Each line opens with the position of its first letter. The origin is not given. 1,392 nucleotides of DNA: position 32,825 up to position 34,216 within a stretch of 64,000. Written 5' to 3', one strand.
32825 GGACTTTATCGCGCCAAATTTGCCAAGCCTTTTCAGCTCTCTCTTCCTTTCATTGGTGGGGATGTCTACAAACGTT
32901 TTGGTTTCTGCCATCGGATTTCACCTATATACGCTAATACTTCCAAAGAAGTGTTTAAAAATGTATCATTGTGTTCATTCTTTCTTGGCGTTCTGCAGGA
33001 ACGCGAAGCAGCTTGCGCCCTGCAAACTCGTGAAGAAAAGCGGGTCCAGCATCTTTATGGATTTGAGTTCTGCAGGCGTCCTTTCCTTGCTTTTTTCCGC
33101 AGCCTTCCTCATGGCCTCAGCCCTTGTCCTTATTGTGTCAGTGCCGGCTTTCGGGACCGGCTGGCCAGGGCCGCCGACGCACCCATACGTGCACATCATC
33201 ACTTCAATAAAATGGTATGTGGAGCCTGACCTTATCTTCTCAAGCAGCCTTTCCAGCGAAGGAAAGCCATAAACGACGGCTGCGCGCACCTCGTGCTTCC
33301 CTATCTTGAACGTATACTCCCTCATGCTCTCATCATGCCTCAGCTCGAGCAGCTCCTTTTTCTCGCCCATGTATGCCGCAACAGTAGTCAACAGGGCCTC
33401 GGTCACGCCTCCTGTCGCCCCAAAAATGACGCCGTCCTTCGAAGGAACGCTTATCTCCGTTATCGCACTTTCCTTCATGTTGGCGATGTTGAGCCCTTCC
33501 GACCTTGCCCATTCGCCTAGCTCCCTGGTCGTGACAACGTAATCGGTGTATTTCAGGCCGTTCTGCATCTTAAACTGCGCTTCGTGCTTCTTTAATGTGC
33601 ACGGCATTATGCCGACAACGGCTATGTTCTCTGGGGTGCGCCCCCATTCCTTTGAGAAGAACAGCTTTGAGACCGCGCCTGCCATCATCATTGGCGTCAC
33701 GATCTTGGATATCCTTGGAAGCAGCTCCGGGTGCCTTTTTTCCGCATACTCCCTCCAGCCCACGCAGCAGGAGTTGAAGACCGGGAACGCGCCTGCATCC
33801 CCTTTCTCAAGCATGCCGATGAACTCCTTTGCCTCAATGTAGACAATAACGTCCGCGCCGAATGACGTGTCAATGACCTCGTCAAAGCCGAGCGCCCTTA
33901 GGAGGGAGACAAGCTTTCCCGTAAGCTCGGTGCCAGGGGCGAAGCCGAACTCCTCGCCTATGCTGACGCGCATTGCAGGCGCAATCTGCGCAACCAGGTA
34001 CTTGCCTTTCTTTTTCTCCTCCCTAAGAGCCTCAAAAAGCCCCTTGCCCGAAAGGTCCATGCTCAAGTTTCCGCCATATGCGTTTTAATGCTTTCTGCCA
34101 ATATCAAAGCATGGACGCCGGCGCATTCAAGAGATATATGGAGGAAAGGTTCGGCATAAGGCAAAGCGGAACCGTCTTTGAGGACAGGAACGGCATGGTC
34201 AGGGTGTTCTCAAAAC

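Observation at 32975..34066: Stand-alone minimal [FeFe]-hydrogenase H-cluster domain in an archaeon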

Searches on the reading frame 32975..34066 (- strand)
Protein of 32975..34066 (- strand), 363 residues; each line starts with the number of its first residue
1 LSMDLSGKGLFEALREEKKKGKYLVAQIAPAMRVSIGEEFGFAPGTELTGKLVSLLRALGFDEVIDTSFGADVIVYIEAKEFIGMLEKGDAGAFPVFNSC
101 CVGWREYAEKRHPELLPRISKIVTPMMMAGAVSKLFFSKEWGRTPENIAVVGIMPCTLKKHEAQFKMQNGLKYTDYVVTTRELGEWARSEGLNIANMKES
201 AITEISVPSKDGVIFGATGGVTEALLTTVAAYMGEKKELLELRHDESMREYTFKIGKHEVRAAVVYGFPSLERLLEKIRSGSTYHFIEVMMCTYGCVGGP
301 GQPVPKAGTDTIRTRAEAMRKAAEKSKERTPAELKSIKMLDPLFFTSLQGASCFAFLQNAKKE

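Call 3: search_protein_families(library=pfam, proteins=[window:32975-34066:-], max_evalue=0.01)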
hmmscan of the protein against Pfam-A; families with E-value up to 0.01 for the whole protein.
window:32975-34066:- (363 aa): 1 family
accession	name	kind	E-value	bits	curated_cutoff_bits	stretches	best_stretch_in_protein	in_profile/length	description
PF02906.19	Fe_hyd_lg_C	-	1.3e-70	238.3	22.1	1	22-300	1-245/245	Iron only hydrogenase large subunit, C-terminal domain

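Call 4: search_protein_families(library=ncbifam, proteins=[window:32975-34066:-], max_evalue=0.01)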
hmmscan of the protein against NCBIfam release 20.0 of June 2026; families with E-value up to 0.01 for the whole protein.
window:32975-34066:- (363 aa): 4 families
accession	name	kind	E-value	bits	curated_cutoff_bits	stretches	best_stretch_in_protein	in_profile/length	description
NF040763.1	FeFe_hydrog_A6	exception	2.1e-87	293.8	765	1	18-351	219-558/571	NADH-dependent [FeFe] hydrogenase, group A6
TIGR02512.1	FeFe_hydrog_A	subfamily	9e-82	274.9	405.95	1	13-304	76-374/375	[FeFe] hydrogenase, group A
NF040762.1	Hydr_FeFe_Clost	exception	8.7e-63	212.8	900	1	12-307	215-513/572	ferredoxin hydrogenase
TIGR04105.1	FeFe_hydrog_B1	subfamily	1.8e-38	132.4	450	1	18-302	218-458/462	monomeric [FeFe] hydrogenase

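Call 5: search_solved_structures(query=window:32975-34066:-, show_alignments=2)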
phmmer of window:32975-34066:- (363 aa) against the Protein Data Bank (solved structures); distinct sequences matched with E-value up to 0.001: 43.
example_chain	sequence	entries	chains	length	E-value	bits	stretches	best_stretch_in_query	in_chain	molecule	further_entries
8a6t_A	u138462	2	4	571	1.2e-61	212.1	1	11-331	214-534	Electron bifurcating hydrogenase subunit HydA1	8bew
7qv7_D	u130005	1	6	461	8.4e-56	192.8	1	22-322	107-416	Hydrogen dependent carbon dioxide reductase subunit HydA2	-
8cjy_A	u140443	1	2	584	8.6e-56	192.8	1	21-339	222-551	Iron hydrogenase 1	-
1c4a_A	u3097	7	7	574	1.2e-55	192.3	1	21-339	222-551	PROTEIN (FE-ONLY HYDROGENASE) | PROTEIN (PERIPLASMIC HYDROGENASE 1) | Iron hydrogenase 1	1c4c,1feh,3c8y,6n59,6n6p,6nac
4xdd_A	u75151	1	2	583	1.2e-55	192.3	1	21-339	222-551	Iron hydrogenase 1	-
9rjo_A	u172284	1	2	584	1.2e-55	192.3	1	21-339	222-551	Iron hydrogenase 1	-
9rj9_A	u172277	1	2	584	1.2e-55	192.3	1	21-339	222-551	Iron hydrogenase 1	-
9rjq_A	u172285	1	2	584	1.2e-55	192.3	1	21-339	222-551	Iron hydrogenase 1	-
4xdc_A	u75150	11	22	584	1.2e-55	192.3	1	21-339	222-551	Iron hydrogenase 1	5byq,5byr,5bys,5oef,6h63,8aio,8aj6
6gm3_A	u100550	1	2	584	1.2e-55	192.3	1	21-339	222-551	Iron hydrogenase 1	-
9rkm_A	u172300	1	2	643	2.7e-55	191.1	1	13-322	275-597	[FeFe]-hydrogenase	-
30jk_A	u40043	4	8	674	3e-55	191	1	13-322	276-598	[FeFe]-hydrogenase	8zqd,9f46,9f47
6gm0_A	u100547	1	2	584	3.1e-55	190.9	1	21-339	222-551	Iron hydrogenase 1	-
6yf4_A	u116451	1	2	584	3.1e-55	190.9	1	21-339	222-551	Iron hydrogenase 1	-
6gm2_A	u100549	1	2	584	3.1e-55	190.9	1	21-339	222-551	Iron hydrogenase 1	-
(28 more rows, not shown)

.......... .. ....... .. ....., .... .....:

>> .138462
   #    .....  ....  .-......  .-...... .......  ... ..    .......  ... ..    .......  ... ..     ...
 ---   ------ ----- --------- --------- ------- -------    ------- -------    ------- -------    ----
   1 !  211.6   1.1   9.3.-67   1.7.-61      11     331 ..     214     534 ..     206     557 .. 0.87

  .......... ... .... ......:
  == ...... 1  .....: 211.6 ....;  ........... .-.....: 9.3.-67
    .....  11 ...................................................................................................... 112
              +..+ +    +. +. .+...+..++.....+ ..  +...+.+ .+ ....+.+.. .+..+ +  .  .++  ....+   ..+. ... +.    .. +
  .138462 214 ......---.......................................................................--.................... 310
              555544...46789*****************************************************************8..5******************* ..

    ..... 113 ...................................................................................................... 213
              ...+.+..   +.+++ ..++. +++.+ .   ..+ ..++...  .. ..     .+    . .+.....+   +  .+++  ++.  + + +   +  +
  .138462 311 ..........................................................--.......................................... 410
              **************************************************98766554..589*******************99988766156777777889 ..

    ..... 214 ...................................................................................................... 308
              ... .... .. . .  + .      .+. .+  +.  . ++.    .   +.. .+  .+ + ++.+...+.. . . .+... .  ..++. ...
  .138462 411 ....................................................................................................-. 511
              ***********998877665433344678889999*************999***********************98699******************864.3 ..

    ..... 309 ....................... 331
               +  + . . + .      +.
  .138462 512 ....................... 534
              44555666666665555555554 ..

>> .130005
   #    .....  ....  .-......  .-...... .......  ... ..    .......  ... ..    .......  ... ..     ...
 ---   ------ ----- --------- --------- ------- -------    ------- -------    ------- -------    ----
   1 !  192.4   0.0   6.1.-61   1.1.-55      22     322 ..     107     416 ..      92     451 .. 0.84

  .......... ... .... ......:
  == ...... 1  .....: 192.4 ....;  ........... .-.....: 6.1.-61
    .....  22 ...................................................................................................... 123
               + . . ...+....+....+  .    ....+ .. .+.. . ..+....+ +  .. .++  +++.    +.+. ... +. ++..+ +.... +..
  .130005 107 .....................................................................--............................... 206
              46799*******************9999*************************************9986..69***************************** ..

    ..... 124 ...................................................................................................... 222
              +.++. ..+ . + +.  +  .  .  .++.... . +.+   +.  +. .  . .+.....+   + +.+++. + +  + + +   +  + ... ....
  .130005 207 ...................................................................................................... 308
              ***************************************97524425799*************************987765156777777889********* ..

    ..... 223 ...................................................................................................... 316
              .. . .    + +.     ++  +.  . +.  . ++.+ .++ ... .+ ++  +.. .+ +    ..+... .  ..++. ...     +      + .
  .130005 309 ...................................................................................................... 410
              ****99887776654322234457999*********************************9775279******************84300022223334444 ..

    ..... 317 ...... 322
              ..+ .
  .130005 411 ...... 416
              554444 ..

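Call 6: find_homologous_proteins(query=window:32975-34066:-)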
Query window:32975-34066:- (363 aa): 2480 proteins with E <= 0.001 among 8000 candidates; the best 120 are listed.
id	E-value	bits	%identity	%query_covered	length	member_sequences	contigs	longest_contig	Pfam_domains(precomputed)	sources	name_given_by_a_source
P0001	1.7e-218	743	90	99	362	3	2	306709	PF02906.20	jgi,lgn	jgi:NADH-quinone oxidoreductase subunit G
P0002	1.1e-217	740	90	99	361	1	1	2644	PF02906.20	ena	-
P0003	3.3e-183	627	74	99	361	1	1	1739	PF02906.20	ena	-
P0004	5.9e-180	616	73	99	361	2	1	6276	PF02906.20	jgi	jgi:iron only hydrogenase large subunit-like protein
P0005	1.8e-175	601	71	99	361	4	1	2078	PF02906.20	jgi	jgi:iron only hydrogenase large subunit-like protein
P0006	5.1e-167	573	71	98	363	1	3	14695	PF02906.20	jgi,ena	jgi:iron only hydrogenase large subunit-like protein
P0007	7.4e-167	573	71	98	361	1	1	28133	PF02906.20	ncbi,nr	ncbi:MAG: hypothetical protein NTY68_02765 [Candidatus Micrarchaeota archaeon]|nr:hypothetical prote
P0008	6.4e-159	547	68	98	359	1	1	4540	PF02906.20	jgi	jgi:NADH-quinone oxidoreductase subunit G/NADP-reducing hydrogenase subunit HndD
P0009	6.2e-117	409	54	93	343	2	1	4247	PF02906.20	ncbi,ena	-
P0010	2.1e-114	400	54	90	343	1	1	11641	PF02906.20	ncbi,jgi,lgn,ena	-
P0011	7.4e-109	382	50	95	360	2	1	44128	PF02906.20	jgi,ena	-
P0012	1.1e-108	382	51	95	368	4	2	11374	PF02906.20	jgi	-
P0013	1.0e-107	378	53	92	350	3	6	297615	PF02906.20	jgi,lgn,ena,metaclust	metaclust:\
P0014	1.2e-107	378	53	91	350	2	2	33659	PF02906.20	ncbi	ncbi:MAG: [Fe-Fe] hydrogenase large subunit C-terminal domain-containing protein [Candidatus Anstone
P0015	2.5e-106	374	53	93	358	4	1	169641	PF02906.20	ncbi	ncbi:MAG: [Fe-Fe] hydrogenase large subunit C-terminal domain-containing protein [Candidatus Bilamar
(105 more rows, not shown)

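Call 16: find_encoding_contigs(protein=P0001, flank=10000, max_places=4)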
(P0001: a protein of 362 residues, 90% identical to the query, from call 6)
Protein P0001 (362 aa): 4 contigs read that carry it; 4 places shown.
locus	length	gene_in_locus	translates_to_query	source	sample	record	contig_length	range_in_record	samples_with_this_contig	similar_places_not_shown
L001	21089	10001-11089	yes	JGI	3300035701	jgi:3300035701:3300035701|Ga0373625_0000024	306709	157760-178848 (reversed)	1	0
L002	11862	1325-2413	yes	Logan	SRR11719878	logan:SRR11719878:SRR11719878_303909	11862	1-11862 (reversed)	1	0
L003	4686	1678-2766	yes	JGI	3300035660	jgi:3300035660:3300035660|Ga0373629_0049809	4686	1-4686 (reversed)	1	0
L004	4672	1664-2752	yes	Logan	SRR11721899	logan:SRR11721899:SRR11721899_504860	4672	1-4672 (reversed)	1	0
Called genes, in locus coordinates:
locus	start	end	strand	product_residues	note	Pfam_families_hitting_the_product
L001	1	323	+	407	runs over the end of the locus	PF13393:tRNA-synt_His, PF03129:HGTP_anticodon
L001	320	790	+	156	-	-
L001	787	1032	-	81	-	-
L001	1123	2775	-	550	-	-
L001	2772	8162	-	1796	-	-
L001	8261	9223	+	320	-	PF06068:TIP49 (weak), PF01078:Mg_chelatase (faint), PF05496:RuvB_N, PF13177:DNA_pol3_delta2, PF13173:AAA_14 (weak), PF00004:AAA, PF08542:Rep_fac_C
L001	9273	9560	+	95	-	PF01938:TRAM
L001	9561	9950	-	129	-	-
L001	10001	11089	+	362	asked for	PF02906:Fe_hyd_lg_C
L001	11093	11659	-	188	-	-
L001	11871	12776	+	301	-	PF00557:Peptidase_M24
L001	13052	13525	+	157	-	PF00293:NUDIX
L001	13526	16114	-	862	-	PF00690:Cation_ATPase_N, PF00122:E1-E2_ATPase, PF00702:Hydrolase, PF13246:Cation_ATPase, PF00689:Cation_ATPase_C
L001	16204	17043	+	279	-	-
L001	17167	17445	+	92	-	-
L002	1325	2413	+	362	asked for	PF02906:Fe_hyd_lg_C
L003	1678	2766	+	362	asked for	PF02906:Fe_hyd_lg_C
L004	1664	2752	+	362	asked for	PF02906:Fe_hyd_lg_C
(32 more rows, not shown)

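Call 17: find_encoding_contigs(protein=P0007, flank=10000, max_places=3)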
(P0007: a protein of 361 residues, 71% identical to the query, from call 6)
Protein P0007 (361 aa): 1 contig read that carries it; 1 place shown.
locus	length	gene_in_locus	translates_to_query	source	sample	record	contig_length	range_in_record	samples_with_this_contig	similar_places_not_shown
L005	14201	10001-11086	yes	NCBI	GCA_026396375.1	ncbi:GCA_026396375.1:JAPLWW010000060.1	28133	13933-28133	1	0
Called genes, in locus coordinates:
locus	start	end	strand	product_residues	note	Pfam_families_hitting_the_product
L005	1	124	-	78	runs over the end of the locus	-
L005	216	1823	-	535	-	-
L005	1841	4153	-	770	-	-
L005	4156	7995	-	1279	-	-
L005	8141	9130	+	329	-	PF03215:Rad17 (faint), PF13173:AAA_14 (faint), PF05496:RuvB_N, PF13177:DNA_pol3_delta2, PF00004:AAA, PF08542:Rep_fac_C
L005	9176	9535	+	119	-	PF01938:TRAM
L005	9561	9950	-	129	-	-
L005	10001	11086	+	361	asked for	PF02906:Fe_hyd_lg_C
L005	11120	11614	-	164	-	-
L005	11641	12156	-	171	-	-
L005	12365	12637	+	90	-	-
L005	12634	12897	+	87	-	PF09907:HigB_toxin (weak)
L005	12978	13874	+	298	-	PF00557:Peptidase_M24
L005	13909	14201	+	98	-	?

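Call 23: find_related_loci(query=A1, collection=genome_contigs, flank=10000)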
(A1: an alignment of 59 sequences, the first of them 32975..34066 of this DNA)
Query A1 (363 aa) in genome_contigs; peptide patterns used: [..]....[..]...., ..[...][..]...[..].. (x = any residue, [..] = any of these).
96 stretches matched a pattern; 64 encode a relative of the query (tblastn E <= 1e-3); 64 distinct loci.
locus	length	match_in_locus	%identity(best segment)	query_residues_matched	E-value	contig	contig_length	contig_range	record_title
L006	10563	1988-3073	72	2-363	0e+0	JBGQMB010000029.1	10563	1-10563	MAG: Candidatus Micrarchaeia archaeon isolate OBJ2_061818_150_3 k141_937776_length_10563_cov_12.0000, whole genome shotg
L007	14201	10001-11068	71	3-357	9e-174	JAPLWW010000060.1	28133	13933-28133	MAG: Candidatus Micrarchaeota archaeon isolate LacPavin_0920_SED3_MAG_46_9 LacPavin_0920_SED3_scaffold_141369, whole gen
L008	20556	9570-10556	54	21-356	4e-122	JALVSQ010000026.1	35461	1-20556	MAG: Candidatus Micrarchaeota archaeon isolate A3_metabat2_scaf2bin.362 A3_NODE_317_length_35461_cov_2.358352, whole gen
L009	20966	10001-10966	53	5-333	2e-114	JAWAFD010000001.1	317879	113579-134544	MAG: Candidatus Anstonellales archaeon isolate QQ_201907_bins_61 QQ_201907_bins_61_scaffold_1, whole genome shotgun sequ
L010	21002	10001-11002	53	5-340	4e-111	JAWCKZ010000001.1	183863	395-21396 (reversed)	MAG: Candidatus Bilamarchaeaceae archaeon isolate JZ-2_201705_bins_158 JZ-2_201705_bins_158_scaffold_1, whole genome sho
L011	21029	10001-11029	47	5-349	3e-110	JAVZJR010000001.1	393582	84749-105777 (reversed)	MAG: Candidatus Bilamarchaeaceae archaeon isolate DRTY-6_201901_bins_91 DRTY-6_201901_bins_91_scaffold_1, whole genome s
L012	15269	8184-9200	49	1-340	4e-109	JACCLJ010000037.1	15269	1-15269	MAG: Candidatus Micrarchaeota archaeon isolate Sv217 k141_5625060, whole genome shotgun sequence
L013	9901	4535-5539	49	5-340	1e-108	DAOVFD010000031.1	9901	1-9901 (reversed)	MAG TPA_asm: Candidatus Micrarchaeota archaeon isolate CSMAG_1100 CSMAG_1100_k141_5231636_length_9901_cov_9.0000, whole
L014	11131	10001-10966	52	10-331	3e-108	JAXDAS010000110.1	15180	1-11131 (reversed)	MAG: Candidatus Micrarchaeota archaeon isolate POMEDNA-A14 Raw2_k127_1016468, whole genome shotgun sequence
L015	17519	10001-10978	50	5-337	3e-108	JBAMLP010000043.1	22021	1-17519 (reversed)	MAG: Candidatus Micrarchaeales archaeon isolate MAG8 ExploCarb_3808S_S2_613_length_22021_cov_3, whole genome shotgun seq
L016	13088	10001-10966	51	10-331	3e-108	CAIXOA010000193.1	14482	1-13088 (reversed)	uncultured Candidatus Micrarchaeota archaeon isolate AlinenSediments_bin-2471 genome assembly, contig: bin-2471:193/197,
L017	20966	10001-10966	51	10-331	7e-108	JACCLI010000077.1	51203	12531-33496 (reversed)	MAG: Candidatus Micrarchaeota archaeon isolate Sv319 k141_10052706, whole genome shotgun sequence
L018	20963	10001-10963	52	10-331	2e-107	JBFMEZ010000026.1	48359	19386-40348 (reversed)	MAG: Candidatus Micrarchaeota archaeon isolate MAG258 MAG258_26, whole genome shotgun sequence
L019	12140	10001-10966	51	10-331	5e-107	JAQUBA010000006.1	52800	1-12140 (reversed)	MAG: Candidatus ainarchaeum sp. isolate STC_97 NODE_1275_length_52800_cov_4.288193_Sandtown_C, whole genome shotgun sequ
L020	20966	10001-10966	51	10-331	5e-107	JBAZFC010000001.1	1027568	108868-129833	MAG: Candidatus Micrarchaeia archaeon isolate SO_2017_LW3_140 NODE_4_length_1027568_cov_2.448797_LW162_2017, whole genom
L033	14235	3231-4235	46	10-340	1e-97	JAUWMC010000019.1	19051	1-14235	MAG: Candidatus Micrarchaeota archaeon isolate CSMAG_2388 CSMAG_2388_k141_580579_length_19051_cov_7.9278, whole genome s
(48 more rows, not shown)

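Call 33: predict_structure(alignment_id=A1)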
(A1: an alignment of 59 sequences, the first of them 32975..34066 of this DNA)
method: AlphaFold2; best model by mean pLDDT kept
length: 363 residues; sequences in the alignment: 59
mean_pLDDT: 90.6   pTM: 0.90
mean pLDDT of the five models: 90.6, 90.2, 89.8, 89.5, 89.2
residues with pLDDT >= 90: 276; 70-90: 63; 50-70: 18; < 50: 6
segments of 3 or more residues with pLDDT < 50: 361-363
pLDDT, mean of each block of 10 residues (from residue 1): 78 98 97 96 97 98 96 92 92 90 89 92 93 92 97 94 90 96 98 97 92 76 92 95 91 97 94 96 95 86 91 93 91 89 60 66 38
secondary structure, 60 per line:
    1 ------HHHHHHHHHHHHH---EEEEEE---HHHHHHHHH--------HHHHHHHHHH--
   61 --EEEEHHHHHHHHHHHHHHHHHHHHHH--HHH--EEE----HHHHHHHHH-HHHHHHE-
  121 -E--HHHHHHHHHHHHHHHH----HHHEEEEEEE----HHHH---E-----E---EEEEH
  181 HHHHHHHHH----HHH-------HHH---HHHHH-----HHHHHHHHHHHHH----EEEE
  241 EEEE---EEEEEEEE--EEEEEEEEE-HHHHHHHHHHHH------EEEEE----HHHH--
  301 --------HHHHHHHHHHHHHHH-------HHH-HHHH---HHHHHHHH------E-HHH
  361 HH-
elements in order: H7-19 E23-28 H32-40 H49-58 E63-66 H67-88 E96-98 H103-111 H113-118 H125-140 E148-154 H159-162 E176-179 H180-189 H210-214 H220-232 E237-244 E248-255 E258-266 H268-279 E286-290 H295-298 H309-323 H335-338 H342-349 H358-362
